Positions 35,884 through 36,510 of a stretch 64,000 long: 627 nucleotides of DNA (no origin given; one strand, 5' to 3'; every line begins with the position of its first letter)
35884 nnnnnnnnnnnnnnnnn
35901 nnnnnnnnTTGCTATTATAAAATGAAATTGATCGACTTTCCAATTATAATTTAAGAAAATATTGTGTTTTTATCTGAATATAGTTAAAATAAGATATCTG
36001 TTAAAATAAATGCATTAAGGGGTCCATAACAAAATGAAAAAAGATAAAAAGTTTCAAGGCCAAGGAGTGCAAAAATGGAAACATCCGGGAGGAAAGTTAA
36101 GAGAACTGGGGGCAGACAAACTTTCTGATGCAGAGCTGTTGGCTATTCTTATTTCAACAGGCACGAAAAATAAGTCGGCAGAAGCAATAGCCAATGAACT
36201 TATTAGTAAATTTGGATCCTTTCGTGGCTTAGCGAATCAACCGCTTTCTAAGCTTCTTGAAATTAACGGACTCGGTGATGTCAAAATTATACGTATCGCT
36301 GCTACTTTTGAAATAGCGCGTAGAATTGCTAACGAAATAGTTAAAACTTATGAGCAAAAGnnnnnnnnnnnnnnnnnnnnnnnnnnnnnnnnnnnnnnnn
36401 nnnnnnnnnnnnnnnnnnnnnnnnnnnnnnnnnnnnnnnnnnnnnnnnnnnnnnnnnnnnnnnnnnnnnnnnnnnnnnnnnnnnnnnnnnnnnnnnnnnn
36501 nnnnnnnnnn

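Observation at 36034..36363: RadC N-terminal HhH-only protein translationally coupled to the Type IIG restriction-modification gene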

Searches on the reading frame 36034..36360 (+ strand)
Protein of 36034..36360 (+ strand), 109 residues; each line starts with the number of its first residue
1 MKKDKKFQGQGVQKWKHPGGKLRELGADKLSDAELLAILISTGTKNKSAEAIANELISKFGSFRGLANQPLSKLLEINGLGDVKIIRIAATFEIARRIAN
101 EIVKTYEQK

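Call 3: search_protein_families(library=pfam, proteins=[window:36034-36360:+], max_evalue=0.01)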
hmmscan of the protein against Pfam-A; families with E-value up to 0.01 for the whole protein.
window:36034-36360:+ (109 aa): 2 families
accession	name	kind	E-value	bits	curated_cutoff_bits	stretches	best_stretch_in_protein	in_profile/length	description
PF20582.4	UPF0758_N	-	1.3e-19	70.5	27.1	1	16-86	8-77/77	UPF0758 N-terminal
PF12826.13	HHH_2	-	4.4e-05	24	27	1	50-93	13-56/64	Helix-hairpin-helix motif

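Call 4: search_protein_families(library=ncbifam, proteins=[window:36034-36360:+], max_evalue=0.01)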
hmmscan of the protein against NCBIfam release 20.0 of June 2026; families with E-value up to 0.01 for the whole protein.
window:36034-36360:+ (109 aa): 2 families
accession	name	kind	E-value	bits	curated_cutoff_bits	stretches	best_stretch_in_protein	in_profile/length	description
NF000642.1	PRK00024.1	equivalog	3.7e-22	79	180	1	21-104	3-86/212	RadC family protein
TIGR00608.1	radc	subfamily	2.3e-17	63.5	133.85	1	20-101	4-89/218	RadC family protein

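Call 8: find_homologous_proteins(query=window:36034-36360:+, max_evalue=0.001)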
Query window:36034-36360:+ (109 aa): 2097 proteins with E <= 0.001 among 2112 candidates; the best 120 are listed.
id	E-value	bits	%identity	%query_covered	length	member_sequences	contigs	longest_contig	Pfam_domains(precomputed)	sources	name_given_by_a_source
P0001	1.9e-58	213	95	100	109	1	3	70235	PF20582.5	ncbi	-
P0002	2.9e-58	212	94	100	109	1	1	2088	PF20582.5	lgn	-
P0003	5.7e-57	208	92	100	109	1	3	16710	PF20582.5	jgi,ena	jgi:DNA repair protein RadC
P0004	4.3e-54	199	89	100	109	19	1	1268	PF20582.5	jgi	-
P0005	8.4e-54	198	88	100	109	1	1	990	PF20582.5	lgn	-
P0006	3.0e-53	196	86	100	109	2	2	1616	PF20582.5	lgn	-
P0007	3.2e-53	196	87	100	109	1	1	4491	PF20582.5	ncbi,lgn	-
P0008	5.7e-53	195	87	100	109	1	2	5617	PF20582.5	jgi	-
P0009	9.7e-53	195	88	100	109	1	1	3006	PF20582.5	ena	-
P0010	5.4e-52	192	84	100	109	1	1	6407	PF20582.5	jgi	jgi:DNA repair protein RadC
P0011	1.6e-51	191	95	90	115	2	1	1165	PF20582.5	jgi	-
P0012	1.7e-51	191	95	90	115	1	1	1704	PF20582.5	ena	-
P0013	2.8e-51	190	84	100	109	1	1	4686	PF20582.5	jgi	jgi:DNA repair protein RadC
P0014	1.2e-50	188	83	100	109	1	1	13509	PF20582.5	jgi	jgi:DNA repair protein RadC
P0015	4.1e-50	186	93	90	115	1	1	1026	PF20582.5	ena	-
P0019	1.5e-46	175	78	100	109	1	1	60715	PF20582.5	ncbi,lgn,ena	-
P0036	2.0e-41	158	75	89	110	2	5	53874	PF20582.5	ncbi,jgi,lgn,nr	ncbi:hypothetical protein FJZ31_22415 [Candidatus Poribacteria bacterium]|nr:hypothetical protein [C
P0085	2.1e-39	152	70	99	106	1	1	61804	PF20582.5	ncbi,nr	ncbi:MAG: hypothetical protein N2259_00785 [Patescibacteria group bacterium]|nr:hypothetical protein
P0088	2.3e-39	152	73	89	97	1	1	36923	PF20582.5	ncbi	ncbi:MAG: UPF0758 domain-containing protein [Nitrospirota bacterium]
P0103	3.5e-39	151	73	89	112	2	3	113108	PF20582.5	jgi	-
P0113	4.5e-39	151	70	90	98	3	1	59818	PF20582.5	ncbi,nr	ncbi:hypothetical protein MYX76_01405 [Desulfobacterota bacterium AH_259_B03_O07]|nr:hypothetical pr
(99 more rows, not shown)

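Call 10: find_encoding_contigs(protein=P0001, flank=8000, max_places=3)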
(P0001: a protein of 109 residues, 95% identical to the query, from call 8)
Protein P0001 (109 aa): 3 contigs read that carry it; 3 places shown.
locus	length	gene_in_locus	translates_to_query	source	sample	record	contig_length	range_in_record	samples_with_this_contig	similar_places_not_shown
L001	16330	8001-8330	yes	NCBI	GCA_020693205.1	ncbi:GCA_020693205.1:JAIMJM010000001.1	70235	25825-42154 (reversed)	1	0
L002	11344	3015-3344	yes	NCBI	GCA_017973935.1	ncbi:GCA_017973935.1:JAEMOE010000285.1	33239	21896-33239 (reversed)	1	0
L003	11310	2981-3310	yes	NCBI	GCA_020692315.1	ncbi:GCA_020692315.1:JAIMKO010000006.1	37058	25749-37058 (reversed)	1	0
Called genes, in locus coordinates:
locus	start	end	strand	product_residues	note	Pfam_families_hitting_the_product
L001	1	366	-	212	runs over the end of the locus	PF01300:Sua5_yciO_yrdC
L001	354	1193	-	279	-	PF17827:PrmC_N, PF07669:Eco57I, PF05175:MTS, PF06325:PrmA (weak), PF13489:Methyltransf_23 (weak), PF13847:Methyltransf_31, PF08241:Methyltransf_11 (weak), PF13649:Methyltransf_25, +3 more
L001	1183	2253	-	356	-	PF03462:PCRF, PF00472:RF-1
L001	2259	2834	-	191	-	PF00265:TK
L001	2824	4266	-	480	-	PF07498:Rho_N, PF07497:Rho_RNA_bind, PF00006:ATP-synt_ab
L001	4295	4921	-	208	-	PF04961:FTCD_C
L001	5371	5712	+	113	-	PF27324:MjaV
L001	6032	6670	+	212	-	-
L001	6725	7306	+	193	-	PF00574:CLP_protease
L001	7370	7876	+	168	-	-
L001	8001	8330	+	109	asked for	PF20582:UPF0758_N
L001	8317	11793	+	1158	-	PF02384:N6_Mtase, PF20473:MmeI_Mtase (weak), PF07669:Eco57I, PF22837:M_Eco57I_C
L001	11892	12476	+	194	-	PF13274:SocA_Panacea (weak)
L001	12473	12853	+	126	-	PF02452:PemK_toxin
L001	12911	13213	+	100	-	-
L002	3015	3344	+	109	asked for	PF20582:UPF0758_N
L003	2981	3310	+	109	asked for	PF20582:UPF0758_N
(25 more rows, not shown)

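Call 11: find_encoding_contigs(protein=P0019, flank=8000, max_places=2)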
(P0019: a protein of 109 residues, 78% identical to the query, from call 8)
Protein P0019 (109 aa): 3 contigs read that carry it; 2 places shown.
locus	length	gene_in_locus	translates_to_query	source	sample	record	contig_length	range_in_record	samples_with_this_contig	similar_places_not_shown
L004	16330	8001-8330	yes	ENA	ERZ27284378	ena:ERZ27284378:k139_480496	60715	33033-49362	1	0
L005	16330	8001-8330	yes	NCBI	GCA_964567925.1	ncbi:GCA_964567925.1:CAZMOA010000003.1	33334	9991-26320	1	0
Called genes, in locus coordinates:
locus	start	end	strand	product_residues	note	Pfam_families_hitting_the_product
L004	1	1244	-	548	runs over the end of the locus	PF01565:FAD_binding_4, PF02913:FAD-oxidase_C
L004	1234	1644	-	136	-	-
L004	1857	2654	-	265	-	-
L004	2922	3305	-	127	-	PF07681:DoxX, PF13564:DoxX_2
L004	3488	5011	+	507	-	PF12072:RNase_Y_N, PF00013:KH_1, PF01966:HD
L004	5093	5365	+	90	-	PF00216:Bac_DNA_binding, PF18291:HU-HIG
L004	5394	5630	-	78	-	PF00462:Glutaredoxin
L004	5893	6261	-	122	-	-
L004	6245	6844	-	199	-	PF04542:Sigma70_r2, PF08281:Sigma70_r4_2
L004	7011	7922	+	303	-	PF02661:Fic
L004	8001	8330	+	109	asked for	PF20582:UPF0758_N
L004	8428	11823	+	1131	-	PF01170:UPF0020 (faint), PF02384:N6_Mtase, PF20473:MmeI_Mtase, PF07669:Eco57I, PF22837:M_Eco57I_C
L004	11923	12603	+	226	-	-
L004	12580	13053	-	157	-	PF13470:PIN_3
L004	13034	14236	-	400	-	-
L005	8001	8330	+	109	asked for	PF20582:UPF0758_N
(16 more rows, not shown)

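Call 12: find_encoding_contigs(protein=P0036, flank=8000, max_places=3)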
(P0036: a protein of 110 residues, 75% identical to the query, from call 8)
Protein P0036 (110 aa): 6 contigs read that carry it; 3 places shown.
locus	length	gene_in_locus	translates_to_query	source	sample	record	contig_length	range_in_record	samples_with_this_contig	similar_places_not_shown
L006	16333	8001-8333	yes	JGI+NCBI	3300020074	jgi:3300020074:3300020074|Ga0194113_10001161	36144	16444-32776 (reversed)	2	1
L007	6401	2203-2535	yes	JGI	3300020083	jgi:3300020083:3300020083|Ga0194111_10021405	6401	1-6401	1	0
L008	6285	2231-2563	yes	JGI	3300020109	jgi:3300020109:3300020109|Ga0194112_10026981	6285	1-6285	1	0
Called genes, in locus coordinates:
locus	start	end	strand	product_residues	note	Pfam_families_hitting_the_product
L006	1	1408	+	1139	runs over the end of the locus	PF12770:CHAT, PF00931:NB-ARC, PF01637:ATPase_2, PF13191:AAA_16, PF13401:AAA_22, PF13424:TPR_12, PF17874:TPR_MalT, PF13424:TPR_12, +31 more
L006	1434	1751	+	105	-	-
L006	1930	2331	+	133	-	-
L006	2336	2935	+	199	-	-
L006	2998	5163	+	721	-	PF07584:BatA, PF00092:VWA (weak), PF13519:VWA_2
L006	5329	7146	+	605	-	PF07244:POTRA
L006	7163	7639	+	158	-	PF21814:DUF6883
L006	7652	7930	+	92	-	PF16277:DUF4926 (weak)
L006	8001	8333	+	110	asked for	PF20582:UPF0758_N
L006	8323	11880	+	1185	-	PF02384:N6_Mtase, PF20473:MmeI_Mtase, PF07669:Eco57I, PF22837:M_Eco57I_C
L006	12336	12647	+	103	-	-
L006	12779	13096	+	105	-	PF01909:NTP_transf_2, PF18765:Polbeta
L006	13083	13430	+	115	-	PF01934:HepT-like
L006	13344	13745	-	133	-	-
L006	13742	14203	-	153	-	-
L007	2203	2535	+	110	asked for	PF20582:UPF0758_N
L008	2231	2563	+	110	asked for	PF20582:UPF0758_N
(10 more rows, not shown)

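Call 13: find_encoding_contigs(protein=P0085, flank=7000, max_places=2)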
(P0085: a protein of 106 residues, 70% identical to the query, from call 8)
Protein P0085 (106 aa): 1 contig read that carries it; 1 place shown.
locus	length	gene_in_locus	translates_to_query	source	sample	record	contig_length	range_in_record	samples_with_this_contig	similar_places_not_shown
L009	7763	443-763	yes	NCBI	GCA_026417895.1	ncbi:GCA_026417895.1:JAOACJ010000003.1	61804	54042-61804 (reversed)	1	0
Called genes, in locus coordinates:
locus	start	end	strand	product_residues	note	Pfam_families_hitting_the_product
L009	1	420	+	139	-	PF18297:NFACT-R_2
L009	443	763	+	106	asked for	PF20582:UPF0758_N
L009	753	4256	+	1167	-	PF02384:N6_Mtase, PF20473:MmeI_Mtase, PF07669:Eco57I, PF22837:M_Eco57I_C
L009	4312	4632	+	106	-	-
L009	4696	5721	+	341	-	PF01137:RTC, PF05189:RTC_insert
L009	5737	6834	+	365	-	PF05559:DUF763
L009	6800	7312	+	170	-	PF00588:SpoU_methylase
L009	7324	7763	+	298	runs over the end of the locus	PF04055:Radical_SAM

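Call 14: find_encoding_contigs(protein=P0088, flank=7000, max_places=2)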
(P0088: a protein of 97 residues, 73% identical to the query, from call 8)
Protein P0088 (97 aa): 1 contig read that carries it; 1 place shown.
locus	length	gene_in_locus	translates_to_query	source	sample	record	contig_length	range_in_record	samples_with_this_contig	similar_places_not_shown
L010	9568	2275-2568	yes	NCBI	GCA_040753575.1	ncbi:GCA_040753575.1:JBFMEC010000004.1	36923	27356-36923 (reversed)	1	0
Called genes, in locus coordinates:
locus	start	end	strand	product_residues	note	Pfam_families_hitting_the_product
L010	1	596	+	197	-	PF04055:Radical_SAM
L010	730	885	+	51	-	-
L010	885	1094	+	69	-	PF10049:DUF2283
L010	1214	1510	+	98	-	PF20582:UPF0758_N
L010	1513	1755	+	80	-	-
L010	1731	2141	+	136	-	PF01850:PIN (faint), PF13470:PIN_3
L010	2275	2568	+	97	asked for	PF20582:UPF0758_N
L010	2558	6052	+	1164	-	PF02384:N6_Mtase, PF20473:MmeI_Mtase, PF07669:Eco57I, PF22837:M_Eco57I_C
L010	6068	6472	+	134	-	PF13560:HTH_31, PF01381:HTH_3, PF12844:HTH_19, PF13443:HTH_26 (weak)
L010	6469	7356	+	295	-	PF12705:PDDEXK_1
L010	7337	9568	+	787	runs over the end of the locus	-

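Call 15: find_encoding_contigs(protein=P0113, flank=7000, max_places=2)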
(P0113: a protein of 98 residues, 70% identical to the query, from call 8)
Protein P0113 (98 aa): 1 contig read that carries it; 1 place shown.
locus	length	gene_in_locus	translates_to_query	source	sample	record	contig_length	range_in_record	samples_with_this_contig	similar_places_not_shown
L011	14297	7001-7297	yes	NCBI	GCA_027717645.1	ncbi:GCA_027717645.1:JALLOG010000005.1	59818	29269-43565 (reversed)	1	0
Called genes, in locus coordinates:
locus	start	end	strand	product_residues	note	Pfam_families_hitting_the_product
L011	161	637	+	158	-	-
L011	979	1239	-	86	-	-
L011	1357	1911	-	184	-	PF01765:RRF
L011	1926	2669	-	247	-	PF00696:AA_kinase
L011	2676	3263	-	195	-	PF00889:EF_TS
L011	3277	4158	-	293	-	PF00318:Ribosomal_S2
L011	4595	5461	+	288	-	PF00781:DAGK_cat, PF19279:YegS_C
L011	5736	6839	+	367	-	PF01699:Na_Ca_ex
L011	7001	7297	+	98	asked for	PF20582:UPF0758_N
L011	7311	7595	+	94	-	PF12910:PHD_like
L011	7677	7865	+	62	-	-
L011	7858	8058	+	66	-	PF05016:ParE_toxin (weak)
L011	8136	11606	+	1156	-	PF02384:N6_Mtase, PF20473:MmeI_Mtase, PF07669:Eco57I, PF22837:M_Eco57I_C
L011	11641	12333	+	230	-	PF04326:SLFN_AlbA_2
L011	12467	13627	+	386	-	PF02463:SMC_N, PF11398:DUF2813 (faint), PF13175:AAA_15, PF13476:AAA_23, PF13304:AAA_21, PF13175:AAA_15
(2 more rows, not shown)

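Call 16: find_encoding_contigs(protein=P0103, flank=7000, max_places=2)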
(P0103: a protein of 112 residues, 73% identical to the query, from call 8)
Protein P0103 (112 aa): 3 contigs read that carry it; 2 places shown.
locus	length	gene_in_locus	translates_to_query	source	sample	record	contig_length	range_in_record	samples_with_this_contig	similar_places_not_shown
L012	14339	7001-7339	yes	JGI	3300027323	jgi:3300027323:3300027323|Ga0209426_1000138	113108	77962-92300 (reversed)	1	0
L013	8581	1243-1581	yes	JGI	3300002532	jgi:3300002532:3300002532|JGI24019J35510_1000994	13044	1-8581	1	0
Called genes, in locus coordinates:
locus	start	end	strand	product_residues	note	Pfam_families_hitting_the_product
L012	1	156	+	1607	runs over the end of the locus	PF00317:Ribonuc_red_lgN, PF14890:Intein_splicing, PF14528:LAGLIDADG_3, PF02867:Ribonuc_red_lgC, PF14890:Intein_splicing, PF14528:LAGLIDADG_3, PF02867:Ribonuc_red_lgC, PF12637:TSCPD, +4 more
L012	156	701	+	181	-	-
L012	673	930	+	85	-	-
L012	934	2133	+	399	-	PF02749:QRPTase_N, PF01729:QRPTase_C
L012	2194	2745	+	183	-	PF02527:GidB, PF13847:Methyltransf_31 (weak)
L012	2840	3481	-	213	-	PF02163:Peptidase_M50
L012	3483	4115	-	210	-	PF00691:OmpA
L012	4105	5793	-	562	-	PF00501:AMP-binding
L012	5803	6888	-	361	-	PF00535:Glycos_transf_2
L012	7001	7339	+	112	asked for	PF20582:UPF0758_N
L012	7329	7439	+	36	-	-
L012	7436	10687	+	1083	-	-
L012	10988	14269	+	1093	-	PF02384:N6_Mtase, PF01170:UPF0020 (faint), PF20473:MmeI_Mtase (faint), PF07669:Eco57I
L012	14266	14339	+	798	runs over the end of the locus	PF07693:KAP_NTPase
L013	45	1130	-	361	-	PF00535:Glycos_transf_2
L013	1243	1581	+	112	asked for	PF20582:UPF0758_N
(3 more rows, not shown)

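Call 18: search_protein_families(library=padloc, proteins=[window:36034-36360:+], max_evalue=0.01)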
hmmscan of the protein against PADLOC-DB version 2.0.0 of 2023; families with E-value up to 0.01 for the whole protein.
window:36034-36360:+ (109 aa): 0 families

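Call 19: search_protein_families(library=phrogs, proteins=[window:36034-36360:+], max_evalue=0.01)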
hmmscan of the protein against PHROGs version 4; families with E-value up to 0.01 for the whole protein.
window:36034-36360:+ (109 aa): 0 families

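Call 23: find_related_loci(query=A2, collection=metagenome_contigs, flank=6000)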
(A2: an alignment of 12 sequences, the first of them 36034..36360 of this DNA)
Query A2 (109 aa) in metagenome_contigs; peptide patterns used: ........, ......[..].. (x = any residue, [..] = any of these).
600 stretches matched a pattern (row limit reached: there are more); 526 encode a relative of the query (tblastn E <= 1e-3); the best 80 are kept; 80 distinct loci.
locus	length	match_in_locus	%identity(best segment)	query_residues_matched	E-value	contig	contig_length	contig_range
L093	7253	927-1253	92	1-109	8e-64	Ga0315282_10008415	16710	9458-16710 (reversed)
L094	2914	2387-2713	90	1-109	8e-62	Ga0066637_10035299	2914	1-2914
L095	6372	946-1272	90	1-109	1e-61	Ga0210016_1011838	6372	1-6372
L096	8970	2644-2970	88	1-109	5e-61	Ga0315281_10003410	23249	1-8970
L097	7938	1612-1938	86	1-109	3e-59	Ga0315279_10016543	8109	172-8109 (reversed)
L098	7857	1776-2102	79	1-109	1e-51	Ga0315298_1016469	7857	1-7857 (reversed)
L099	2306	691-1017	77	1-109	2e-50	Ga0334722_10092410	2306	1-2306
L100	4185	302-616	71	5-109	2e-47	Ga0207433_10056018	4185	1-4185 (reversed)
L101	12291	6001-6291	75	12-108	3e-47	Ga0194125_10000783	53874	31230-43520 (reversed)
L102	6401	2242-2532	75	12-108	3e-47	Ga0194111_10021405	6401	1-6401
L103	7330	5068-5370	72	8-108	2e-46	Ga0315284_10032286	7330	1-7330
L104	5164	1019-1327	68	7-109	5e-46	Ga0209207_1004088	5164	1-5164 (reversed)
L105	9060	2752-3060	68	7-109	4e-46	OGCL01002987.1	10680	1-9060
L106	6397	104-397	71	12-109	5e-46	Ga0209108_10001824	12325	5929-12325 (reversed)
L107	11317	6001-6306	72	5-106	6e-46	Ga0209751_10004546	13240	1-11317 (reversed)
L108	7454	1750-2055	72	5-106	6e-46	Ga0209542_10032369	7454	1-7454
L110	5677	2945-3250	72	5-106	6e-46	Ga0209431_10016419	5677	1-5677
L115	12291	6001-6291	73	12-108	2e-45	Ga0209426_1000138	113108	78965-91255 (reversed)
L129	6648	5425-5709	72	12-106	2e-44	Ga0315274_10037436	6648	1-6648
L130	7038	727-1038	67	5-108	2e-44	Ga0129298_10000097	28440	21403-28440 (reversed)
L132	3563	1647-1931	72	12-106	2e-44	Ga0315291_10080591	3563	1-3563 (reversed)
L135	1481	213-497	72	12-106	7e-45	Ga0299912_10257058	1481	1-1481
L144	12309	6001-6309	68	7-109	9e-44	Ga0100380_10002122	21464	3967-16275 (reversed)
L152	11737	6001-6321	66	6-109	2e-43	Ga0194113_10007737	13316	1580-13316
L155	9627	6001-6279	74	12-104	5e-43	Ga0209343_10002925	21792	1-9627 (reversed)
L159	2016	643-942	66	8-107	2e-43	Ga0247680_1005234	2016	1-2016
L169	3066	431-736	66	8-109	6e-43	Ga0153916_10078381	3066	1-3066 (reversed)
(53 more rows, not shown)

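Call 28: search_protein_families(library=pfam, proteins=[L107:7315-9852:+, L108:2641-5769:+, L115:6391-9639:+, L144:8193-10460:+, L159:957-2003:+, L110:4041-5384:+, L107:10075-11112:+, L144:6534-6941:+, L144:7543-8175:+, L152:10635-11675:+], max_evalue=0.01)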
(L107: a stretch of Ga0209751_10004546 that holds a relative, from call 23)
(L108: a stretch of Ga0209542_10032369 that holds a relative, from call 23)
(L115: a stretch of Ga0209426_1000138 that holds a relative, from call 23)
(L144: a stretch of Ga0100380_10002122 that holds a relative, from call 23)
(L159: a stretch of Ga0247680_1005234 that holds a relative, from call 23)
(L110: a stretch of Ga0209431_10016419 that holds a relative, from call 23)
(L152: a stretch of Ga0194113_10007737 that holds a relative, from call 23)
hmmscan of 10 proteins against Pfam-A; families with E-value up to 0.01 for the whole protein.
L107:7315-9852:+ (846 aa): 3 families
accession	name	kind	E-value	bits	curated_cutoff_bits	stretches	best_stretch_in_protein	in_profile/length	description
PF01555.25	N6_N4_Mtase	-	1.2e-14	55.2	26.7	2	48-98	166-216/221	DNA methylase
PF02086.21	MethyltransfD12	-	1.9e-08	34.8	22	1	56-130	11-86/253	D12 class N6 adenine-specific DNA methyltransferase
PF03602.21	Cons_hypoth95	-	3.7e-06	27.2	24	0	63-129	41-105/182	Conserved hypothetical protein 95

L108:2641-5769:+ (1043 aa): 4 families
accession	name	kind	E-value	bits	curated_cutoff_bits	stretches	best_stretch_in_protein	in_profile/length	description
PF18135.7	Type_ISP_C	-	7e-93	311.9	25.9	1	675-1024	1-340/342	Type ISP C-terminal specificity domain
PF02384.22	N6_Mtase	-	3.8e-09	36.7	20.4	1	301-490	3-138/311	N-6 DNA Methylase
PF07669.17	Eco57I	-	1.7e-05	25.5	25.3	1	474-578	71-166/171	Eco57I restriction-modification methylase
PF20473.4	MmeI_Mtase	-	0.002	17.8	27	1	358-493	20-151/259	MmeI, DNA-methyltransferase domain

L115:6391-9639:+ (1083 aa): 1 family
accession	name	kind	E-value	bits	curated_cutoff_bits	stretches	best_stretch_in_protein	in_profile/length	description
PF18753.6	Nmad2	-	0.0098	15.9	26.1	0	494-544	133-186/200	Nucleotide modification associated domain 2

L144:8193-10460:+ (756 aa): 2 families
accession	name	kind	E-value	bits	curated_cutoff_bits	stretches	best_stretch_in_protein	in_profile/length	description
PF13589.12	HATPase_c_3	-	0.00042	20.8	25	1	29-135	5-102/137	Histidine kinase-, DNA gyrase B-, and HSP90-like ATPase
PF02518.31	HATPase_c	-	0.0073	17.2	26.4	0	26-123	5-93/111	Histidine kinase-, DNA gyrase B-, and HSP90-like ATPase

L159:957-2003:+ (349 aa): 2 families
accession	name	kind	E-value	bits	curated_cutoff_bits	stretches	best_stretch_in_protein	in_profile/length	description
PF13091.12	PLDc_2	-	1.4e-06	28.7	27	1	98-145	78-119/132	PLD-like domain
PF09565.16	RE_NgoFVII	-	9.6e-06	25.4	23.8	1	85-155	73-144/162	NgoFVII restriction endonuclease N-terminal PLD domain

L110:4041-5384:+ (448 aa): 3 families
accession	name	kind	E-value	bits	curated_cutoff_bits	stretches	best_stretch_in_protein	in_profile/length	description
PF02810.21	SEC-C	-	4.6e-10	39.6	20.4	1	5-21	1-17/19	SEC-C motif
PF09722.15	Xre_MbcA_ParS_C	-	1.8e-08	34.7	24.5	1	383-417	13-47/51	Antitoxin Xre/MbcA/ParS C-terminal toxin-binding domain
PF16595.10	Cas9_PI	-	0.0032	17.7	25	1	305-421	106-222/265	PAM-interacting domain of CRISPR-associated endonuclease Cas9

L107:10075-11112:+ (346 aa): 2 families
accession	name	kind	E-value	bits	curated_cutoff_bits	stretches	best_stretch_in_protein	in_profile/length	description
PF01137.26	RTC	-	3e-79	265.7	27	1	8-333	1-221/221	RNA 3'-terminal phosphate cyclase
PF05189.18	RTC_insert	-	2.2e-16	60.5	23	1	187-280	2-101/102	RNA 3'-terminal phosphate cyclase (RTC), insert domain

L144:6534-6941:+ (136 aa): 2 families
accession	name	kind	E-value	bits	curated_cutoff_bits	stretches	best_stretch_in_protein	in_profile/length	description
PF13470.12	PIN_3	-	1.1e-18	68.6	27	1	6-112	1-114/115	PIN domain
PF01850.27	PIN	-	8.5e-05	23.6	23.6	1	7-115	1-115/120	PIN domain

L144:7543-8175:+ (211 aa): 0 families

L152:10635-11675:+ (347 aa): 1 family
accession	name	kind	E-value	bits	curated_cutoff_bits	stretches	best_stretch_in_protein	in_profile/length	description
PF13589.12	HATPase_c_3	-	0.0037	17.7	25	1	31-118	3-78/137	Histidine kinase-, DNA gyrase B-, and HSP90-like ATPase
